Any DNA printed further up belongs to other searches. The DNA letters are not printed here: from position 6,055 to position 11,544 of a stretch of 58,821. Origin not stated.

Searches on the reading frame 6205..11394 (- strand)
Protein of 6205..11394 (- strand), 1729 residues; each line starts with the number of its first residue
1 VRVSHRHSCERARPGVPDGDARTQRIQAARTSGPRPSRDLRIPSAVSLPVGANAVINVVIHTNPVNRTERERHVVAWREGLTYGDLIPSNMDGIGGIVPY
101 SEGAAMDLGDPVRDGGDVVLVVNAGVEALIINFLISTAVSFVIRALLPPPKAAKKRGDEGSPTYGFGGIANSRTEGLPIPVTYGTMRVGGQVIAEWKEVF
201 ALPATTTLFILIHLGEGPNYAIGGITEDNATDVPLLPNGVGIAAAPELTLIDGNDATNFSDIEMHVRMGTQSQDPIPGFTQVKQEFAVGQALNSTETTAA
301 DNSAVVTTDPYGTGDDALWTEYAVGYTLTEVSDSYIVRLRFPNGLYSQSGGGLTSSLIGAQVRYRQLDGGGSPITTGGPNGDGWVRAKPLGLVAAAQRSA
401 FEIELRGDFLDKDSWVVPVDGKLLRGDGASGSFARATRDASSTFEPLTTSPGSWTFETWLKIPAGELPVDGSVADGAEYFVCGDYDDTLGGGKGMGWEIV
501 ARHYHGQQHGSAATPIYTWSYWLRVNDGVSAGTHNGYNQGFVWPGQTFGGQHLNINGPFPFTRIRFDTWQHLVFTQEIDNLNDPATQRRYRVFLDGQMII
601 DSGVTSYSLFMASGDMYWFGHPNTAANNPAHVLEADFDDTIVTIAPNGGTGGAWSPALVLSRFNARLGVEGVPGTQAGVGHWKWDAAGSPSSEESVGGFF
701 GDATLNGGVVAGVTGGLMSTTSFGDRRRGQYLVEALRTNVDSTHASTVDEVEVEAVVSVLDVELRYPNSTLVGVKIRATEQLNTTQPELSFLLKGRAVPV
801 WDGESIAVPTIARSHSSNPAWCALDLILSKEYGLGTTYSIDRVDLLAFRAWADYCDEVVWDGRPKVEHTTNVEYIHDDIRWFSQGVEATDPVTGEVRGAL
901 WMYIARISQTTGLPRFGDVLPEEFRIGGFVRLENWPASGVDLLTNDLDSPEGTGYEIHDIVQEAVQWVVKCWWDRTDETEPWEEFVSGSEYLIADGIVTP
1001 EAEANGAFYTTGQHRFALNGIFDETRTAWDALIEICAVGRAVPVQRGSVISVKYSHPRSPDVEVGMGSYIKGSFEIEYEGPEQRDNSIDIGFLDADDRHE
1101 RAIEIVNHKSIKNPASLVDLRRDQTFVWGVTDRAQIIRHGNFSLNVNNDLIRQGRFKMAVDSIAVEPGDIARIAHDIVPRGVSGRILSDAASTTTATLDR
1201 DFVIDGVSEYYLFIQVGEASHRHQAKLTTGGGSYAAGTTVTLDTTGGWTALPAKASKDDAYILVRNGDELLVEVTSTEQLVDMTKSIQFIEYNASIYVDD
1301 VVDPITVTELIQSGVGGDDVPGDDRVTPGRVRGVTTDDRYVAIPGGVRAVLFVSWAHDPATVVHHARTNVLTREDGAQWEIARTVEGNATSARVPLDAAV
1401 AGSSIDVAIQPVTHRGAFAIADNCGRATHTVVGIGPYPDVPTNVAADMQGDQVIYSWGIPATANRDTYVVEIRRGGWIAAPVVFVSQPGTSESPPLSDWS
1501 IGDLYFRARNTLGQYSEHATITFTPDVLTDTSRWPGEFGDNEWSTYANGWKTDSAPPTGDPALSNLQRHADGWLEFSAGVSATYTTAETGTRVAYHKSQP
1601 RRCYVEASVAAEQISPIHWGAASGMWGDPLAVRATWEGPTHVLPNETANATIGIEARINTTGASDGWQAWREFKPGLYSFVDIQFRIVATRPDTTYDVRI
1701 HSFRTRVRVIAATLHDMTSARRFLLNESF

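Call 11: search_protein_families(library=phrogs, proteins=[window:6205-11394:-], max_evalue=0.001)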
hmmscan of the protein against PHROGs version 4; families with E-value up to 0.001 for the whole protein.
window:6205-11394:- (1729 aa): 11 families
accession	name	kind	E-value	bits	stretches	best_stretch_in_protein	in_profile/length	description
phrog_31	-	tail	1.3e-74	252.9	3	729-867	435-582/1565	central tail fiber J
phrog_1727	-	tail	1.4e-35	123.3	2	731-867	183-326/1174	tail protein and host specificity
phrog_2589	-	tail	1.3e-33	115.7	3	732-863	187-324/3686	tail protein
phrog_469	-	tail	2.5e-21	76.5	2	1021-1301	620-896/903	tail protein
phrog_10652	-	unknown function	1.3e-13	51.8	2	1010-1202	73-266/328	-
phrog_2148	-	tail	3.3e-10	39.9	1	1011-1212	67-264/901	tail fiber protein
phrog_32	-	tail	7e-09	36.6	1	130-194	123-192/203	tail assembly protein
phrog_14774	-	unknown function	1e-08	35.7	1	735-867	64-203/212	-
phrog_7997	-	tail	3.2e-08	33.6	1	1013-1205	26-218/589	tail protein and host specificity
phrog_4554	-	tail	6.1e-07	30.5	1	127-194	96-164/205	tail protein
phrog_15723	-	unknown function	9.7e-05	23.1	0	1010-1111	43-149/223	-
